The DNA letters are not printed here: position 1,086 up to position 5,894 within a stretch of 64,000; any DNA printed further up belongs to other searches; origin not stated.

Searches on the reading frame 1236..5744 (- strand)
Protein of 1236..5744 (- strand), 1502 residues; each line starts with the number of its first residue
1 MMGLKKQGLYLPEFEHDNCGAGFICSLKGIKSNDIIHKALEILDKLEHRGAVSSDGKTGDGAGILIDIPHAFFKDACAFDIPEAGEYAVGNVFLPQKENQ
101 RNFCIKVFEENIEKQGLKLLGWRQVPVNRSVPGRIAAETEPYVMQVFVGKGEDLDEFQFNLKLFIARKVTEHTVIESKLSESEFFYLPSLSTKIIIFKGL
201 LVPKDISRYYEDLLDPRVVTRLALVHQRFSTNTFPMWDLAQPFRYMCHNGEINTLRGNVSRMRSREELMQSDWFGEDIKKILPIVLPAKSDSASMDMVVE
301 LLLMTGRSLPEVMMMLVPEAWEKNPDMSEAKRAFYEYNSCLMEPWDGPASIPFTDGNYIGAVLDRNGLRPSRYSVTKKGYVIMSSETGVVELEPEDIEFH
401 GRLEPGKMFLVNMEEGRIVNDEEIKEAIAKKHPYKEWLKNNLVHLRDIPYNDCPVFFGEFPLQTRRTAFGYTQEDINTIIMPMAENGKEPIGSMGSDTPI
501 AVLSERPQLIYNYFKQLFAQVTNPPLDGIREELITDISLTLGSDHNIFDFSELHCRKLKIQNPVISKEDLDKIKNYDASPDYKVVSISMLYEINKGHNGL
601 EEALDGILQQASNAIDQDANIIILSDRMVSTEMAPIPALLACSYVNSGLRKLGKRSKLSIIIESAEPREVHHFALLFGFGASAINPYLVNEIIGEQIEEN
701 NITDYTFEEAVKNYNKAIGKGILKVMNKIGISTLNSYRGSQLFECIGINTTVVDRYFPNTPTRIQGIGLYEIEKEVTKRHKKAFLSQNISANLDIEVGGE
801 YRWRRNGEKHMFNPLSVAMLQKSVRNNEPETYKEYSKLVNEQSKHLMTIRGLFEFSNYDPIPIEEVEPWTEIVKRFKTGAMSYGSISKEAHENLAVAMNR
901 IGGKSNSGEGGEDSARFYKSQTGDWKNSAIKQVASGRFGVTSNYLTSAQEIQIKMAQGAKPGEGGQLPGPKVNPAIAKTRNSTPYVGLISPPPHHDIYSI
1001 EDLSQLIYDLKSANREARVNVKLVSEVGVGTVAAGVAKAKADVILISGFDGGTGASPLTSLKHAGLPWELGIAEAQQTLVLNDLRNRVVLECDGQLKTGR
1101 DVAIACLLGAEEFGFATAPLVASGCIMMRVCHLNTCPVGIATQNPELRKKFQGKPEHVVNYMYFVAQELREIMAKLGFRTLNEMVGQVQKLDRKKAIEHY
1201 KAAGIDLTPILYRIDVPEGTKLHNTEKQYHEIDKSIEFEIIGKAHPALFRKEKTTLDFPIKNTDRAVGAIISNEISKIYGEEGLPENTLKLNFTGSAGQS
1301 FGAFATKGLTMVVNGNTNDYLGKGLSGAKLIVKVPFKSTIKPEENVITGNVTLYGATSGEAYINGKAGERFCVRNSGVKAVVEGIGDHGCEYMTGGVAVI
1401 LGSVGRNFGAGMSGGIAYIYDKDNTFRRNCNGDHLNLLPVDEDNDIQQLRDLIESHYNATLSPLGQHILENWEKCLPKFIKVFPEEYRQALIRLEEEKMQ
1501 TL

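Call 7: search_protein_families(library=pfam, proteins=[window:1236-5744:-], max_evalue=0.001)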
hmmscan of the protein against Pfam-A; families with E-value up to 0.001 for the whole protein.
window:1236-5744:- (1502 aa): 4 families
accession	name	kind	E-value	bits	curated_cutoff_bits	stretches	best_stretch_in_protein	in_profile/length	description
PF00310.26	GATase_2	-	3.1e-175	583.4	19.9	1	19-437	1-420/420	Glutamine amidotransferases class-II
PF01645.23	Glu_synthase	-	6e-152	506.5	20.4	1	811-1178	2-368/369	Conserved region in glutamate synthase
PF04898.20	Glu_syn_central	-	2.3e-110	368.8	22.8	1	465-749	2-277/277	Glutamate synthase central domain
PF01493.24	GXGXG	-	9.1e-82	273.6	32.5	1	1259-1445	2-188/190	GXGXG motif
